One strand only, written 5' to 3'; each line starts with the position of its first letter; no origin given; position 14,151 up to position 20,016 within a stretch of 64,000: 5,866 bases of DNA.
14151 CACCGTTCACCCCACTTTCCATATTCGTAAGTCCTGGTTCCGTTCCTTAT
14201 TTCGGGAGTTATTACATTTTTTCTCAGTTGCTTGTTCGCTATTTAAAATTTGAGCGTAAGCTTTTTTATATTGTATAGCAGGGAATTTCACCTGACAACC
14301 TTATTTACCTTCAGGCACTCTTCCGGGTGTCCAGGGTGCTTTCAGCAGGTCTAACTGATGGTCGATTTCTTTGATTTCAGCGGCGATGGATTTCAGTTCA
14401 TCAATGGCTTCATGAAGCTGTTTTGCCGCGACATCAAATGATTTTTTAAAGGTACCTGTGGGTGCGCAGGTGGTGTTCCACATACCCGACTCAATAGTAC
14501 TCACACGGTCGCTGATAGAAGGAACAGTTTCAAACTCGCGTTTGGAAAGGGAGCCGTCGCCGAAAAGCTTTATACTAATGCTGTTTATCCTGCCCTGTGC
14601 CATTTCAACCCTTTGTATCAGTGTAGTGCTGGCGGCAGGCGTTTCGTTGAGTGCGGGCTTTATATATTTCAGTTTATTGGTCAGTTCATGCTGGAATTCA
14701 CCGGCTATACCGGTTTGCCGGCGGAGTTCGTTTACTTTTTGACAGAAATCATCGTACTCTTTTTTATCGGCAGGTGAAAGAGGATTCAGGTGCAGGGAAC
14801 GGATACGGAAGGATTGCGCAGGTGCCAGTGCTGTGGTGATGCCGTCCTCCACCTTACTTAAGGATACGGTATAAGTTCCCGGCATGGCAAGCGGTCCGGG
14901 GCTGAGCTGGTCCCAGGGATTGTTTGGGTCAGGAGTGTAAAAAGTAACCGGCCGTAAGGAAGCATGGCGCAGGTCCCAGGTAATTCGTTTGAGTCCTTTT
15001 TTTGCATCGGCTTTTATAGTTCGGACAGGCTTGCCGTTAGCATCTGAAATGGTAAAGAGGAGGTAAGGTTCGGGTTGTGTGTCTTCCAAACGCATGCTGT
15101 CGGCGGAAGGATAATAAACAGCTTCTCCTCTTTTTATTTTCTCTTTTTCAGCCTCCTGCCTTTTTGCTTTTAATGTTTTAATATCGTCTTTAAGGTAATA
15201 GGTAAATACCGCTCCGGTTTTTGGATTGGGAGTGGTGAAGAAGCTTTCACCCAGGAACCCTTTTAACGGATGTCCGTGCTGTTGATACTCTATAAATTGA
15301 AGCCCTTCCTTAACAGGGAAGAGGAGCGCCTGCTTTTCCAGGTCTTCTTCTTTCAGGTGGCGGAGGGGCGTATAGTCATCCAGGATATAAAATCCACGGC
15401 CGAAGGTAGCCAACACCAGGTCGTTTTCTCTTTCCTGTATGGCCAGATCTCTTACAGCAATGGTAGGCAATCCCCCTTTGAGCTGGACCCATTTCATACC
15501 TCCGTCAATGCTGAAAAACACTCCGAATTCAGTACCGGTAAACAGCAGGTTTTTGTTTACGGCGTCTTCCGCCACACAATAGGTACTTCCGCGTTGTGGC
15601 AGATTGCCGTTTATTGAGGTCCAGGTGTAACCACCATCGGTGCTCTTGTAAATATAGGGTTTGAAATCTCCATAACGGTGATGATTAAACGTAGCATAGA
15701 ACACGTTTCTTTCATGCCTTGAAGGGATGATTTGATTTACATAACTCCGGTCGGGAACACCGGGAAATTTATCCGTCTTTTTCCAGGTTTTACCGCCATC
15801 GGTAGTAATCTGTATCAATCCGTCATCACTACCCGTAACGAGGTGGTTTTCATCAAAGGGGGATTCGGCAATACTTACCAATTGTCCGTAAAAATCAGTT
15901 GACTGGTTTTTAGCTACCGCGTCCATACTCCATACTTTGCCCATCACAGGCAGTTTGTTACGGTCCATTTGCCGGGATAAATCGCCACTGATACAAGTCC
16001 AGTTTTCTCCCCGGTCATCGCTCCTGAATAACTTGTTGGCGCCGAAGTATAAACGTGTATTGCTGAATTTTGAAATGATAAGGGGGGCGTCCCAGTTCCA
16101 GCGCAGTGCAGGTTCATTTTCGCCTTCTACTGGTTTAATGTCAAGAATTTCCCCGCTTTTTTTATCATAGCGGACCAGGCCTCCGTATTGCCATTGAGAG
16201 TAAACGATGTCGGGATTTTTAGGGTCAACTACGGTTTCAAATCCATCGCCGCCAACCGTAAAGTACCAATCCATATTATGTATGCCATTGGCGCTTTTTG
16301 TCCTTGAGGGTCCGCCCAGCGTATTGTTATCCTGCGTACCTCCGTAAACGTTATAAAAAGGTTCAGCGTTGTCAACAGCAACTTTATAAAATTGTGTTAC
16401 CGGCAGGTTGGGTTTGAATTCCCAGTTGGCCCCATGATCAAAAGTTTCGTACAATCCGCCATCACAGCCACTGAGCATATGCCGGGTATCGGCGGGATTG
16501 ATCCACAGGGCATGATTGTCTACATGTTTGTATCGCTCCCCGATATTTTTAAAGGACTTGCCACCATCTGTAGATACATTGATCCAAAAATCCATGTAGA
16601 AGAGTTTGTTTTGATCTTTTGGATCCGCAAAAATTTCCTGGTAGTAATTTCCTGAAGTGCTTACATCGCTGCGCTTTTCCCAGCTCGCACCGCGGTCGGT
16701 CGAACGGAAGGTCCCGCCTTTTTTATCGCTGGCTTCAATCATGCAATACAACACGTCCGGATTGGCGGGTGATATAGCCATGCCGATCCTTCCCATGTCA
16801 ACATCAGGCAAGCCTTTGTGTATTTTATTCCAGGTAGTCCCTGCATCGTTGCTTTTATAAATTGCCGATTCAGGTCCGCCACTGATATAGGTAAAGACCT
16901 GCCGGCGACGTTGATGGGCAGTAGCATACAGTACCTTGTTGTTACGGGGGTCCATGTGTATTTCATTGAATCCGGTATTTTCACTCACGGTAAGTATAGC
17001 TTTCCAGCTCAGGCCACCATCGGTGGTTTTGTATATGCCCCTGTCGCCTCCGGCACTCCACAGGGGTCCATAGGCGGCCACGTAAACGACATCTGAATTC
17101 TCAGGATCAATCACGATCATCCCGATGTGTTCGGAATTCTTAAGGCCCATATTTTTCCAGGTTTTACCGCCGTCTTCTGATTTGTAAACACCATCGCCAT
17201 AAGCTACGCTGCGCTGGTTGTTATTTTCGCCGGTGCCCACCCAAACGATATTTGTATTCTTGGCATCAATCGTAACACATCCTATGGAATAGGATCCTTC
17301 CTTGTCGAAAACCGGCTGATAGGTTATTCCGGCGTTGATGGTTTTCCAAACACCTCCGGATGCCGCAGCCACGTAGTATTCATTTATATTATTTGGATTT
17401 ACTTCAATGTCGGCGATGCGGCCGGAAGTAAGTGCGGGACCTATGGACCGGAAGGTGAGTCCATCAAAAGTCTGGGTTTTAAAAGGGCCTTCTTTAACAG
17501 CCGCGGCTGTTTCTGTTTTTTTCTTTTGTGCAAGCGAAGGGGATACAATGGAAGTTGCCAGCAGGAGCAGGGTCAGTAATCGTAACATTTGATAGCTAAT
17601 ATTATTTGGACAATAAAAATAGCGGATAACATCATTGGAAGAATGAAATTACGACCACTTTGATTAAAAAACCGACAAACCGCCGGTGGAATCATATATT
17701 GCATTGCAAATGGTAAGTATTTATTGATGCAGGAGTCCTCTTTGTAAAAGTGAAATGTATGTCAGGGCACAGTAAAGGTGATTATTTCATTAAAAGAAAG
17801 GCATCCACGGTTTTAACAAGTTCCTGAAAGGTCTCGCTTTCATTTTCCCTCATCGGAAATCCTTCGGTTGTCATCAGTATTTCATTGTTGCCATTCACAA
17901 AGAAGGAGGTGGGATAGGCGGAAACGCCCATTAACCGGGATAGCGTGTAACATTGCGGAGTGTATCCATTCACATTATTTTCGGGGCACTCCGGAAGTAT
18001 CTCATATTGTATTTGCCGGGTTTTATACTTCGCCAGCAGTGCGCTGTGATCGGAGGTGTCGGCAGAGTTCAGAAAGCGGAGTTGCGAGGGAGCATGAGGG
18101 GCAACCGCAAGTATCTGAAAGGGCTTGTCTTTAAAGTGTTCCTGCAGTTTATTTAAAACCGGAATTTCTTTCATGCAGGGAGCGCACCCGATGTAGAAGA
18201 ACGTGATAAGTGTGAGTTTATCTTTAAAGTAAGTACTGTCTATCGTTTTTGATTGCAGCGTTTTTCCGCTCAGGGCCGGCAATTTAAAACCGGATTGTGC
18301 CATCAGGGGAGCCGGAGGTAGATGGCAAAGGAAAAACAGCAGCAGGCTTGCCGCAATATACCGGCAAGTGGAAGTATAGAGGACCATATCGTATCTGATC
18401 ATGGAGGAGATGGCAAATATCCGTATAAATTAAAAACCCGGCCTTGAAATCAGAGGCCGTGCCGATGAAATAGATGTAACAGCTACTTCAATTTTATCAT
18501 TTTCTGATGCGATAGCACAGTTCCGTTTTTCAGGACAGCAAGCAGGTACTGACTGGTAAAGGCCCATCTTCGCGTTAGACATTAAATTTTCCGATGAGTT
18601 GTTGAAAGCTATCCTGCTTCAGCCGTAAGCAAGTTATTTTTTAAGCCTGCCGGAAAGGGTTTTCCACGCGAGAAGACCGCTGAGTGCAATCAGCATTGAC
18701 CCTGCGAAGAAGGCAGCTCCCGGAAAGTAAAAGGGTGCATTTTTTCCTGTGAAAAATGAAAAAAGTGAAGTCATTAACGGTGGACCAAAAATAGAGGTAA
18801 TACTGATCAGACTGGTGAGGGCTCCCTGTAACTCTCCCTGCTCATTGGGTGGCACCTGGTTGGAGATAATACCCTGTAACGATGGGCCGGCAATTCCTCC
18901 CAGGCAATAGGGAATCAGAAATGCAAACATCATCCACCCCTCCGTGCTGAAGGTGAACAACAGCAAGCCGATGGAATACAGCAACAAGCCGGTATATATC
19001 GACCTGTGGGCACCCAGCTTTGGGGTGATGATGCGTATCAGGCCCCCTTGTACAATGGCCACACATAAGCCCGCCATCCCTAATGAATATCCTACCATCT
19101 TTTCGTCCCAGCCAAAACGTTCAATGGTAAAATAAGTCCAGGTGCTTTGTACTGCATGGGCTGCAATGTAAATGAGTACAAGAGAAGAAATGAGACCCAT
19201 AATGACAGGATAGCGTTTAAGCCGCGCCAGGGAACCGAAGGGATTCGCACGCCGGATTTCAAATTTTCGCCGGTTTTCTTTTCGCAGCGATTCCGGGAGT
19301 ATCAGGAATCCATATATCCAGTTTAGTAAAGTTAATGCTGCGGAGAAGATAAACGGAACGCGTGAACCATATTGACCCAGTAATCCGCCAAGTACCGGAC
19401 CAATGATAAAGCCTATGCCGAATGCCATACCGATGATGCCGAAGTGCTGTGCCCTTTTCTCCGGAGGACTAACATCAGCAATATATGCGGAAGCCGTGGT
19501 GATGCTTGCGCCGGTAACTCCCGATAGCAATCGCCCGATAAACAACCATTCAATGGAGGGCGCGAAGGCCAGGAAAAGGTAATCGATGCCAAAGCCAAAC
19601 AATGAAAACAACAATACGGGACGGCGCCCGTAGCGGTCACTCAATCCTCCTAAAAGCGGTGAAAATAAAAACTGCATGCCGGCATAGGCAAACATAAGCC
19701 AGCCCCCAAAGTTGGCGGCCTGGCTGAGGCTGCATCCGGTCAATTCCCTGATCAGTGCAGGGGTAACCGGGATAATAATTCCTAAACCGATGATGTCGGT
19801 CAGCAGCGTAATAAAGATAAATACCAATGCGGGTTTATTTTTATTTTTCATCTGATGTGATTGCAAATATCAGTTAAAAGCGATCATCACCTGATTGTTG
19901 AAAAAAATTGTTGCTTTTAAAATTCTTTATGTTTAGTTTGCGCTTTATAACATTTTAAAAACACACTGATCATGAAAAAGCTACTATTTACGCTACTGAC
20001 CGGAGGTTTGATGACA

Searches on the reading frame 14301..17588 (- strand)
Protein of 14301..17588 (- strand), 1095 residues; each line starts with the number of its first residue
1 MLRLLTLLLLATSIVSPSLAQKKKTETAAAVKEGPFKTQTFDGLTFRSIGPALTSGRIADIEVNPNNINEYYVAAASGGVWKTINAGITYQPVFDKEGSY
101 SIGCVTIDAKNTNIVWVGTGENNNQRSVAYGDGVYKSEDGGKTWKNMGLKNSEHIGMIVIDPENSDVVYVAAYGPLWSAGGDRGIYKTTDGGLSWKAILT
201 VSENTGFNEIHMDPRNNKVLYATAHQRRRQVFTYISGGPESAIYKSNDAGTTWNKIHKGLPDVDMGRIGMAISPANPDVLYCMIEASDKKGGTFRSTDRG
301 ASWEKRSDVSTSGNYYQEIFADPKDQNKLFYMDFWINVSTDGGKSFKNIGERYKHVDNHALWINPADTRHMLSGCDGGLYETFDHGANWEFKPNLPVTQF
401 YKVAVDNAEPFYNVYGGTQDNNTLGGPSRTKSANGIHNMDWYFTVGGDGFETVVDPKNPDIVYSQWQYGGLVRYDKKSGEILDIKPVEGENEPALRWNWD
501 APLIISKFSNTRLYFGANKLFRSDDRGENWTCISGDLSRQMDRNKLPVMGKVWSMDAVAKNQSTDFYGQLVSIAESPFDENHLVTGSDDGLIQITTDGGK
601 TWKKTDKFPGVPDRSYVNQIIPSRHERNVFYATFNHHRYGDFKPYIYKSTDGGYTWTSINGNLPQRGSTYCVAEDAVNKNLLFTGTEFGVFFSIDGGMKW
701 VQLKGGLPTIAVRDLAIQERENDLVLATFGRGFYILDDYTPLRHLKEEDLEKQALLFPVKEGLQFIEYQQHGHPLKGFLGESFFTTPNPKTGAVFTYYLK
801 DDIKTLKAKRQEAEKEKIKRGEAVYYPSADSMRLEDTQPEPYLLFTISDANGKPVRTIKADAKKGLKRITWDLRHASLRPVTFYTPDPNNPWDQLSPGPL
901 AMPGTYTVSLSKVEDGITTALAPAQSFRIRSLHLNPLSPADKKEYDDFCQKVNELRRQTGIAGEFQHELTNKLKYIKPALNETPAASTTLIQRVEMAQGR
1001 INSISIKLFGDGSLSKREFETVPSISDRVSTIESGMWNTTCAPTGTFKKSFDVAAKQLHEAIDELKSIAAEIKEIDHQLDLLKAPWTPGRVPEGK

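Call 11: search_protein_families(library=pfam, proteins=[window:14301-17588:-])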
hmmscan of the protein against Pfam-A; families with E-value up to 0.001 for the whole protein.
window:14301-17588:- (1095 aa): 6 families
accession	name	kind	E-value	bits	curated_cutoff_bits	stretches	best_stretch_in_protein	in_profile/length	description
PF15902.12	Sortilin-Vps10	-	3.7e-35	122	33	4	134-226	3-89/446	Sortilin, neurotensin receptor 3,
PF02012.26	BNR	-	1.9e-15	54.7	27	0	593-604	1-12/12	BNR/Asp-box repeat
PF13088.12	BNR_2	-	2.3e-07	30.9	31.4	0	521-660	85-202/277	BNR repeat-like domain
PF14870.12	PSII_BNR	-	6.3e-07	29.4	27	0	550-612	47-107/303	Photosynthesis system II assembly factor YCF48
PF24316.1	Tli3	-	2.4e-05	25.1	27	0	105-152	55-104/129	T6SS Tli3 immunity protein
PF15899.11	BNR_6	-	0.00062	20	27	0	520-531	1-12/14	BNR-Asp box repeat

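Call 17: find_encoding_contigs(protein=window:14301-17588:-, flank=10000, max_places=10)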
Protein window:14301-17588:- (1095 aa): no gene with exactly this product is on record in the collection.

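Call 33: find_homologous_proteins(query=window:14301-17588:-, max_evalue=1e-100)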
Query window:14301-17588:- (1095 aa): 8000 proteins with E <= 1e-100 among 8000 candidates; the best 120 are listed.
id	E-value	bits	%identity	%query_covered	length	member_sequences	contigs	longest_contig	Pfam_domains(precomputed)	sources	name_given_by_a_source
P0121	0.0e+0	2577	100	100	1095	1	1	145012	PF25852.1,PF14870.13,PF02012.27,PF15902.13,PF13088.13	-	-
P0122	0.0e+0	2157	82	100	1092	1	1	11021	PF15899.12,PF25852.1,PF14870.13,PF02012.27,PF15902.13,PF13088.13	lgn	-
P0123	0.0e+0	2140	81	100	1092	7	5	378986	PF15899.12,PF25852.1,PF14870.13,PF02012.27,PF15902.13,PF13088.13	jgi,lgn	jgi:photosystem II stability/assembly factor-like uncharacterized protein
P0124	0.0e+0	2071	79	100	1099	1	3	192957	PF15899.12,PF25852.1,PF14870.13,PF02012.27,PF15902.13,PF13088.13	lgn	-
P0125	0.0e+0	2061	78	100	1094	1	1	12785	PF15899.12,PF25852.1,PF14870.13,PF02012.27,PF15902.13,PF13088.13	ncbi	-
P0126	0.0e+0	2013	78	98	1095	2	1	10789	PF25852.1,PF14870.13,PF02012.27,PF15902.13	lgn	-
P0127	0.0e+0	2010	77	98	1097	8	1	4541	PF15899.12,PF25852.1,PF14870.13,PF02012.27,PF15902.13,PF13088.13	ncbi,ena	-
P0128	0.0e+0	1999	76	100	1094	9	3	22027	PF25852.1,PF14870.13,PF02012.27,PF15902.13,PF13088.13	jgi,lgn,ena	-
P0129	0.0e+0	1985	76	99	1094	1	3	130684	PF25852.1,PF24316.2,PF14870.13,PF02012.27,PF15902.13,PF13088.13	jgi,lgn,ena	jgi:photosystem II stability/assembly factor-like uncharacterized protein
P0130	0.0e+0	1984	76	99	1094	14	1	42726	PF25852.1,PF24316.2,PF14870.13,PF02012.27,PF15902.13,PF13088.13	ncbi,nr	ncbi:MAG: glycosyl hydrolase [Bacteroidia bacterium]|nr:glycosyl hydrolase [Bacteroidia bacterium]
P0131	0.0e+0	1980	75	100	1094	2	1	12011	PF25852.1,PF14870.13,PF02012.27,PF15902.13,PF13088.13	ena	-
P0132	0.0e+0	1977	75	100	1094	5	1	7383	PF14870.13,PF02012.27,PF15902.13,PF13088.13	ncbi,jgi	jgi:photosystem II stability/assembly factor-like uncharacterized protein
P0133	0.0e+0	1976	75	100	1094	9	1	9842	PF14870.13,PF02012.27,PF15902.13,PF13088.13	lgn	-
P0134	0.0e+0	1976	75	100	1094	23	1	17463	PF25852.1,PF14870.13,PF02012.27,PF15902.13,PF13088.13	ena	-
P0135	0.0e+0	1972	75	100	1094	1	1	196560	PF15899.12,PF25852.1,PF24316.2,PF14870.13,PF02012.27,PF15902.13,PF13088.13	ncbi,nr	ncbi:MAG: glycosyl hydrolase [Bacteroidetes bacterium]|nr:glycosyl hydrolase [Bacteroidota bacterium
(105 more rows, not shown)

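Call 34: find_encoding_contigs(protein=P0123, flank=10000, max_places=5)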
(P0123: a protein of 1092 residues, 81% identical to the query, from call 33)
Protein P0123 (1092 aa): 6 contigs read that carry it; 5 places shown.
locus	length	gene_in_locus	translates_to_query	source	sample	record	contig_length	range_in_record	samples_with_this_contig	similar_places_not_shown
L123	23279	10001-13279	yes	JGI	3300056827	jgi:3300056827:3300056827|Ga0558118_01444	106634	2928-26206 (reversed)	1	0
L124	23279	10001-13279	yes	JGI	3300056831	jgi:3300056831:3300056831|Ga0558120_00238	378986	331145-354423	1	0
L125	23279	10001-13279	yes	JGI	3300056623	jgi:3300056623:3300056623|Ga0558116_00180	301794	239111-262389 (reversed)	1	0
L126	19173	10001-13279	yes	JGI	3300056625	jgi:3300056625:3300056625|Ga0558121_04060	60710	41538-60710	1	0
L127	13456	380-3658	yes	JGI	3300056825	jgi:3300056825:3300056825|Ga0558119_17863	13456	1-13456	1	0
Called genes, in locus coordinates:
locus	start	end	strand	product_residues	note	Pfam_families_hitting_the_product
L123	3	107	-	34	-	-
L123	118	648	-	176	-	PF04397:LytTR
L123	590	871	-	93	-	PF00072:Response_reg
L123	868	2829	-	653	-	PF14559:TPR_19 (faint), PF07719:TPR_2 (faint), PF13424:TPR_12 (faint), PF06580:His_kinase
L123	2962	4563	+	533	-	-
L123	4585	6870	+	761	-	PF07504:FTP (weak), PF01447:Peptidase_M4, PF02868:Peptidase_M4_C, PF18962:Por_Secre_tail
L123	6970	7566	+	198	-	PF13905:Thioredoxin_8 (faint), PF00578:AhpC-TSA (weak), PF08534:Redoxin (weak)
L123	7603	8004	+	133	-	-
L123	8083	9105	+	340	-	PF25539:Bestrophin_2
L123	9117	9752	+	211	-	PF00484:Pro_CA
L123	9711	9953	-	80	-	-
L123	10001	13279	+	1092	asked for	PF14870:PSII_BNR (faint), PF25852:DUF6242_C (faint), PF02012:BNR (faint), PF13088:BNR_2 (faint), PF15899:BNR_6 (faint), PF15902:Sortilin-Vps10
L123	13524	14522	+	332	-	PF03190:Thioredox_DsbH, PF00085:Thioredoxin (weak), PF13098:Thioredoxin_2, PF13899:Thioredoxin_7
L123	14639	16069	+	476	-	PF00160:Pro_isomerase, PF25788:Ig_Rha78A_N (faint), PF18962:Por_Secre_tail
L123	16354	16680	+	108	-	-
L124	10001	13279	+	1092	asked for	PF14870:PSII_BNR (faint), PF25852:DUF6242_C (faint), PF02012:BNR (faint), PF13088:BNR_2 (faint), PF15899:BNR_6 (faint), PF15902:Sortilin-Vps10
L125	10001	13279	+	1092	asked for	PF14870:PSII_BNR (faint), PF25852:DUF6242_C (faint), PF02012:BNR (faint), PF13088:BNR_2 (faint), PF15899:BNR_6 (faint), PF15902:Sortilin-Vps10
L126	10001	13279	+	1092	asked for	PF14870:PSII_BNR (faint), PF25852:DUF6242_C (faint), PF02012:BNR (faint), PF13088:BNR_2 (faint), PF15899:BNR_6 (faint), PF15902:Sortilin-Vps10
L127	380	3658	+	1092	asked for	PF14870:PSII_BNR (faint), PF25852:DUF6242_C (faint), PF02012:BNR (faint), PF13088:BNR_2 (faint), PF15899:BNR_6 (faint), PF15902:Sortilin-Vps10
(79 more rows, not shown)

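Call 35: find_encoding_contigs(protein=P0122, flank=10000, max_places=3)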
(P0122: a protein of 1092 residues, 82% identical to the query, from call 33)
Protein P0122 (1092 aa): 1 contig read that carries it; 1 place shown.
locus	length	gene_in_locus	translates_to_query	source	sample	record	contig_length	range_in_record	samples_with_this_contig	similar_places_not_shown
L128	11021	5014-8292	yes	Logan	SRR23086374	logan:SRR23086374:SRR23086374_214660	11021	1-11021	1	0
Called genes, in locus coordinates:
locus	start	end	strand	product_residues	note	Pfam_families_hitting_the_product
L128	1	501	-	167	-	?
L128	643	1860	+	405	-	PF07690:MFS_1, PF00083:Sugar_tr, PF07690:MFS_1 (weak)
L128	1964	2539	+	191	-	PF00578:AhpC-TSA (weak), PF08534:Redoxin (weak)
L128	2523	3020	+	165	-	-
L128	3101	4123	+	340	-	PF25539:Bestrophin_2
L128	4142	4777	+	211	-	PF00484:Pro_CA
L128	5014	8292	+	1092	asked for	PF25852:DUF6242_C (faint), PF02012:BNR (faint), PF14870:PSII_BNR (faint), PF13088:BNR_2 (faint), PF15899:BNR_6 (faint), PF15902:Sortilin-Vps10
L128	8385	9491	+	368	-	PF03190:Thioredox_DsbH, PF00085:Thioredoxin (weak), PF13098:Thioredoxin_2, PF13899:Thioredoxin_7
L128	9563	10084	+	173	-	-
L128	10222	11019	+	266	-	?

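Call 36: find_encoding_contigs(protein=P0124, flank=10000, max_places=3)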
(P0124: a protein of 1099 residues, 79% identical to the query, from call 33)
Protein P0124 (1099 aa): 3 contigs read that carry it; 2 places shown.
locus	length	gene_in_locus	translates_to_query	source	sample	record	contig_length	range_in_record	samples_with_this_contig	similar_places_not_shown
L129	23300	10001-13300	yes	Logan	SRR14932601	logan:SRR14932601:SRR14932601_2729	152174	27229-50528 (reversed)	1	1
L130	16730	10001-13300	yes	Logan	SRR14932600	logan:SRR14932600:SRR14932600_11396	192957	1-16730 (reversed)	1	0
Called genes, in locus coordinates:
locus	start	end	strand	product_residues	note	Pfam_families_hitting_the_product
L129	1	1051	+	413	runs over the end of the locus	PF00270:DEAD, PF04851:ResIII (weak), PF00271:Helicase_C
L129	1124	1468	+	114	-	PF04237:YjbR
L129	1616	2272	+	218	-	PF07617:DUF1579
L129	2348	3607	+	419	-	PF07690:MFS_1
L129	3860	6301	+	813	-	PF01326:PPDK_N, PF00391:PEP-utilizers, PF02896:PEP-utilizers_C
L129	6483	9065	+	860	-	PF00690:Cation_ATPase_N, PF00122:E1-E2_ATPase, PF00702:Hydrolase, PF13246:Cation_ATPase, PF00689:Cation_ATPase_C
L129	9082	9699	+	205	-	PF08534:Redoxin, PF00578:AhpC-TSA, PF13905:Thioredoxin_8 (faint)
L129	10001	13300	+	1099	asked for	PF14870:PSII_BNR (faint), PF25852:DUF6242_C (faint), PF02012:BNR (faint), PF13088:BNR_2 (faint), PF15899:BNR_6 (faint), PF15902:Sortilin-Vps10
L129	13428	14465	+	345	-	PF00085:Thioredoxin (weak), PF03190:Thioredox_DsbH, PF13899:Thioredoxin_7, PF13098:Thioredoxin_2, PF13899:Thioredoxin_7 (weak)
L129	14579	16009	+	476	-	PF00160:Pro_isomerase, PF18962:Por_Secre_tail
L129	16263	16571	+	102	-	-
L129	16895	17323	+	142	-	PF02502:LacAB_rpiB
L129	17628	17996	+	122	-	-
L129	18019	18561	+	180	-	PF13302:Acetyltransf_3, PF00583:Acetyltransf_1 (weak)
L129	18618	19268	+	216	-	PF09997:DUF2238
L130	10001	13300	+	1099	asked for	PF14870:PSII_BNR (faint), PF25852:DUF6242_C (faint), PF02012:BNR (faint), PF13088:BNR_2 (faint), PF15899:BNR_6 (faint), PF15902:Sortilin-Vps10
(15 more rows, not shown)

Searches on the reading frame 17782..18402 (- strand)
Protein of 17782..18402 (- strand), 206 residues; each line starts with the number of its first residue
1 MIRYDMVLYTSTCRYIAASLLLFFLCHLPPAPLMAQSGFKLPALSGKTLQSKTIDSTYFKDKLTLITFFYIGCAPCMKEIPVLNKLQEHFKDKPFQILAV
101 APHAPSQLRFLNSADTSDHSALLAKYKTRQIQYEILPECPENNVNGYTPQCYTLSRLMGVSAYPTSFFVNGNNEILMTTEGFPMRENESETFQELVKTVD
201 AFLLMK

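Call 11: search_protein_families(library=pfam, proteins=[window:17782-18402:-])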
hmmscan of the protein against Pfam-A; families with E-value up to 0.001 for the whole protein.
window:17782-18402:- (206 aa): 3 families
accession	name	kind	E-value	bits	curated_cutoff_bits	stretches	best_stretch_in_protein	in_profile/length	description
PF00578.27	AhpC-TSA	-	6.8e-08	32.9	26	1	40-172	4-118/124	AhpC/TSA family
PF08534.16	Redoxin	-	7.2e-08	32.8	26.6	1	37-113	2-83/148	Redoxin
PF13905.12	Thioredoxin_8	-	3.9e-05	24.3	27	0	62-104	2-45/94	Thioredoxin-like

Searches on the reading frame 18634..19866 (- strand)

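Call 11: search_protein_families(library=pfam, proteins=[window:18634-19866:-])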
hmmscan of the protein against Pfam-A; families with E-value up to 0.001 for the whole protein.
window:18634-19866:- (410 aa): 3 families
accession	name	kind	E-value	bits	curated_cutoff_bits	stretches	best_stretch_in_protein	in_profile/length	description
PF07690.21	MFS_1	-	1.9e-51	175.5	33.4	2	17-288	1-269/347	Major Facilitator Superfamily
PF00083.30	Sugar_tr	-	4.5e-15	55.9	22.3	1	71-194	65-195/452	Sugar (and other) transporter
PF06779.20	MFS_4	-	5.4e-06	26.4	26.3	1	14-177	192-353/364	Uncharacterised MFS-type transporter YbfB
